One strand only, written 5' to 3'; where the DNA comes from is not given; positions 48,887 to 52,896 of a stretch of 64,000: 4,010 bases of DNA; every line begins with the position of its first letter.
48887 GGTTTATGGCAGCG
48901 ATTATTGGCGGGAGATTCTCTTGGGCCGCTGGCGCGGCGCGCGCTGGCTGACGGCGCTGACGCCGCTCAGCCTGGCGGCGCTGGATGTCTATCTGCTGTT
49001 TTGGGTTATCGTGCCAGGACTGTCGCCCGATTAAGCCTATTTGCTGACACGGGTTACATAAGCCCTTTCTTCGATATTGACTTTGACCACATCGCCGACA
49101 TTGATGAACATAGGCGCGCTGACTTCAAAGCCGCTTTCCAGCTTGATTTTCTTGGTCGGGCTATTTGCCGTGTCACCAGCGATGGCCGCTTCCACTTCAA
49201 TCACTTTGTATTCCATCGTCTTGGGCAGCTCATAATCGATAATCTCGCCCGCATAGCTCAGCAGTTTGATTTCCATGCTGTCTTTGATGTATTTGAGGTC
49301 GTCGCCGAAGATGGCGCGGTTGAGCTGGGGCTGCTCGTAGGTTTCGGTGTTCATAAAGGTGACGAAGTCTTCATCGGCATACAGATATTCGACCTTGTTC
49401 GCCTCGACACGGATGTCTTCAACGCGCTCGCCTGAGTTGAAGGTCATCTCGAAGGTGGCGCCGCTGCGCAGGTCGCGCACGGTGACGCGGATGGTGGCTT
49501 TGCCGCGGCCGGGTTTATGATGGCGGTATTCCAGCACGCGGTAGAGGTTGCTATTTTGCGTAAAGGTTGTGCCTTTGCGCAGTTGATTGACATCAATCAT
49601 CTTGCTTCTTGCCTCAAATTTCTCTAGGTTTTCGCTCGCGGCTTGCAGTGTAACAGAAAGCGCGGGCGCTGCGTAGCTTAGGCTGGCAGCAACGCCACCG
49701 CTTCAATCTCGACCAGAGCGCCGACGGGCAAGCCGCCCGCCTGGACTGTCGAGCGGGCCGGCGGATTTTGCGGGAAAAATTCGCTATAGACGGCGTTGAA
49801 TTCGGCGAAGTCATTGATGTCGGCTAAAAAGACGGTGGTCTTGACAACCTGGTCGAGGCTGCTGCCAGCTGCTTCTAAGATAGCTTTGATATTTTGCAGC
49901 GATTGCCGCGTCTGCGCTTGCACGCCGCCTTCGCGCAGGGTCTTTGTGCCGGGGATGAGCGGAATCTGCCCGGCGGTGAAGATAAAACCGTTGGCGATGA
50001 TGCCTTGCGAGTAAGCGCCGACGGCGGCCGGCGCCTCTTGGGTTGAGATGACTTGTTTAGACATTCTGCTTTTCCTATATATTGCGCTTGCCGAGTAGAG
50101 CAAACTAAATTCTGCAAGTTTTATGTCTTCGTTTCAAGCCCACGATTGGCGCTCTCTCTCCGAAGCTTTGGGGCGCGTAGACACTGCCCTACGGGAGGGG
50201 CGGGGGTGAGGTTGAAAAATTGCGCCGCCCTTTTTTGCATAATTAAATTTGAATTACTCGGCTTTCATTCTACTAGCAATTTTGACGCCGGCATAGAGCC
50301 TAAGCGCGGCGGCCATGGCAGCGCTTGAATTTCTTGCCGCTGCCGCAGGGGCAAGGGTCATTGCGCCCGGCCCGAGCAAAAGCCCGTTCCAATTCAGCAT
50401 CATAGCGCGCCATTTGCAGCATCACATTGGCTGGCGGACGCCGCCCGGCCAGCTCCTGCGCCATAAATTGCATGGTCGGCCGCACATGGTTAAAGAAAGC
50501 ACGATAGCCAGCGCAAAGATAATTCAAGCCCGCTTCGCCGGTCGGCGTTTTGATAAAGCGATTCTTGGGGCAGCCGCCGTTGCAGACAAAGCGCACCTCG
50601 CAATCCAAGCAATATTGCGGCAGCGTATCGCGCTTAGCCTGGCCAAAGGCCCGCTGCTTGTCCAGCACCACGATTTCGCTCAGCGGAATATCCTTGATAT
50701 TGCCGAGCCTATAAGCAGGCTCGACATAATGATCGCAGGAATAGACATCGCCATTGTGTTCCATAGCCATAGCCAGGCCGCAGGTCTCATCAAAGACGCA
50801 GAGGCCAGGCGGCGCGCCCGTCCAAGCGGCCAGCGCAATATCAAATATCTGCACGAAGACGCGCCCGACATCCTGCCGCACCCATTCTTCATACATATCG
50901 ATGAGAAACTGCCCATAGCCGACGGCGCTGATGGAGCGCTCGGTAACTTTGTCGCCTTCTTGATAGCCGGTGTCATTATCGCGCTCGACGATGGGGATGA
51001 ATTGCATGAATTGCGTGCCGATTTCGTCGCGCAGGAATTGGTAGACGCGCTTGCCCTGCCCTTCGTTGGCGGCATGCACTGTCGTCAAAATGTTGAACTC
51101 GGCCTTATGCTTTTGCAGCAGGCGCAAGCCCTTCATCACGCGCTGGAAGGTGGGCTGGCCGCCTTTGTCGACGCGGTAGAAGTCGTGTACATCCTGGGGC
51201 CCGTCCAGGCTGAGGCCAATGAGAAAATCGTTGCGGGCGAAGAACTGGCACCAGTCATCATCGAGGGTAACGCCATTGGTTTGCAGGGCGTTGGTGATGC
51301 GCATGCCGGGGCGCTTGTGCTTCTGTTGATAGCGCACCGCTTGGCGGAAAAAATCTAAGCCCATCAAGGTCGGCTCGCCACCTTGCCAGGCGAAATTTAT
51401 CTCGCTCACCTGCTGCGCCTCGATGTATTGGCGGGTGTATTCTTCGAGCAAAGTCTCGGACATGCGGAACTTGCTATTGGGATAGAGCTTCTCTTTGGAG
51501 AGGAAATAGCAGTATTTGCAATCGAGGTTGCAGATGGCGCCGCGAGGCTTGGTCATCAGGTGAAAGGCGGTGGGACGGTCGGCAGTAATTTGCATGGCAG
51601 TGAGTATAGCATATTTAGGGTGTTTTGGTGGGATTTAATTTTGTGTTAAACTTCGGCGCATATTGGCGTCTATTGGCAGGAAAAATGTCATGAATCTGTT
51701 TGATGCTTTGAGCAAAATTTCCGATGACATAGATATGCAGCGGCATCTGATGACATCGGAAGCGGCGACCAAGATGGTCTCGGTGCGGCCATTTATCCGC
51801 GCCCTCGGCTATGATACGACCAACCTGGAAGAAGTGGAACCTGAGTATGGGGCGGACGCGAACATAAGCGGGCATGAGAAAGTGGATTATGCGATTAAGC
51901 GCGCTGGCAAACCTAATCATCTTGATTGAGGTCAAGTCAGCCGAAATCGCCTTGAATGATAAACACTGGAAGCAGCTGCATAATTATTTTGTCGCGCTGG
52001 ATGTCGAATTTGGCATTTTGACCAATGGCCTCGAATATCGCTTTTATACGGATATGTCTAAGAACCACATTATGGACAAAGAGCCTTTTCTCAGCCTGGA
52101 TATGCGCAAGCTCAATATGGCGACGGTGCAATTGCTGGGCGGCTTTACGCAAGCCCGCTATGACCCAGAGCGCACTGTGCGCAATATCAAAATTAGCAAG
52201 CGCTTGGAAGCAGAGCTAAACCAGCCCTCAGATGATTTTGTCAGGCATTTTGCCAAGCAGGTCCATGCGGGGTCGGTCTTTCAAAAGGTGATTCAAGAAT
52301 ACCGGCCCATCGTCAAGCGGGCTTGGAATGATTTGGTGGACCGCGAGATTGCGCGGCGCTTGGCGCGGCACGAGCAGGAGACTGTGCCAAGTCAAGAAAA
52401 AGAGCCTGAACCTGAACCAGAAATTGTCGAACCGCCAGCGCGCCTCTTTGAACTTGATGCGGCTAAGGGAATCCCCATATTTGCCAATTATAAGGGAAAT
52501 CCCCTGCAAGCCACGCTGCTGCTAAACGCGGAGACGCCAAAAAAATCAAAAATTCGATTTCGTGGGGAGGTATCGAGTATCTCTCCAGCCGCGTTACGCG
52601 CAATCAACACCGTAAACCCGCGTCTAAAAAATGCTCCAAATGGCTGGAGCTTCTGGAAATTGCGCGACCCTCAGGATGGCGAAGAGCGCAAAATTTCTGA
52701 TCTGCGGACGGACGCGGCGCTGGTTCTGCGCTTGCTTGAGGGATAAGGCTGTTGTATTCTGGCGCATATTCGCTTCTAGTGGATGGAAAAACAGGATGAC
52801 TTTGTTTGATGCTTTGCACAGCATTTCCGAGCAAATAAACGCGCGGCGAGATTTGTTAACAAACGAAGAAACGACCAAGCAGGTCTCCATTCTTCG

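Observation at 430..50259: Dense family of nested-palindrome MITE/REP-like intergenic elements: at least 8 copies in 64 kb, no transposase in sight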

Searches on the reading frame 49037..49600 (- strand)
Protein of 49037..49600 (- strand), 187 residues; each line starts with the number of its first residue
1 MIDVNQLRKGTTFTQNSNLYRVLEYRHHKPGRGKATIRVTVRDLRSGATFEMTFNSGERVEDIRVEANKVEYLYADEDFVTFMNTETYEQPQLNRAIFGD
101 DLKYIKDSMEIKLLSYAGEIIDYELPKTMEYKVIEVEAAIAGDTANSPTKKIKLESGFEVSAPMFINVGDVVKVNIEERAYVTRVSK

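Call 46: search_protein_families(library=pfam, proteins=[window:49037-49600:-], max_evalue=0.001)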
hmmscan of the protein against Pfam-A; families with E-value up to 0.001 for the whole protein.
window:49037-49600:- (187 aa): 3 families
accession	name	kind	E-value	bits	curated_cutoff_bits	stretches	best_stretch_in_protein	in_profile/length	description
PF08207.18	EFP_N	-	9.5e-20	70.8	23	1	4-60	2-58/58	Elongation factor P (EF-P) KOW-like domain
PF01132.26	EFP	-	8.3e-18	64.5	27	1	69-121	2-54/54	Elongation factor P (EF-P) OB domain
PF09285.17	Elong-fact-P_C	-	2.6e-17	62.7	25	1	130-184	2-56/56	Elongation factor P, C-terminal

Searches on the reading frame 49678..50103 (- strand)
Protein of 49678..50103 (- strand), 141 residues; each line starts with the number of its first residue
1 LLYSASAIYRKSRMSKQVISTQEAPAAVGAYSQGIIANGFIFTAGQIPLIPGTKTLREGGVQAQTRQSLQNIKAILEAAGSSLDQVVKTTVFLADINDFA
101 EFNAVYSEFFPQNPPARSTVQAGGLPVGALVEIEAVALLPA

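Call 46: search_protein_families(library=pfam, proteins=[window:49678-50103:-], max_evalue=0.001)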
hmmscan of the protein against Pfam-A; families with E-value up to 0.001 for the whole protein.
window:49678-50103:- (141 aa): 1 family
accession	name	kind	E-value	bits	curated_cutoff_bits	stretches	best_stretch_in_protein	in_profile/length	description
PF01042.26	Ribonuc_L-PSP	-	2.7e-42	144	27.3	1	22-138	2-120/121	Endoribonuclease L-PSP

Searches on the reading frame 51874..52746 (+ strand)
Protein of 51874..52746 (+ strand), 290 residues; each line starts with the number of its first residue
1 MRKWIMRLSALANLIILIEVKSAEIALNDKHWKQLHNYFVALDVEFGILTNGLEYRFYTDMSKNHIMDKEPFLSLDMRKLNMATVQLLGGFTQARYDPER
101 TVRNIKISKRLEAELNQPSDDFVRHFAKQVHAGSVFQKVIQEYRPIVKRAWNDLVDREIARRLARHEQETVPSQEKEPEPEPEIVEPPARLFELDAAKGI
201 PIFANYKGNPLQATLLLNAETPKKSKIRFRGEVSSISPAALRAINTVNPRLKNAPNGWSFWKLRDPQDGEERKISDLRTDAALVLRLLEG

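Call 46: search_protein_families(library=pfam, proteins=[window:51874-52746:+], max_evalue=0.001)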
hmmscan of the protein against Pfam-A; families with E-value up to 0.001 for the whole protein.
window:51874-52746:+ (290 aa): 2 families
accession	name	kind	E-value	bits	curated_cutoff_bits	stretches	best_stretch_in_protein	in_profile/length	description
PF13588.12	HSDR_N_2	-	5.6e-08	33.3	25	1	13-65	49-102/110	Type I restriction enzyme R protein N terminus (HSDR_N)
PF04313.20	HSDR_N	-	0.00079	19.8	25.1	0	15-62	139-194/198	Type I restriction enzyme R protein N terminus (HSDR_N)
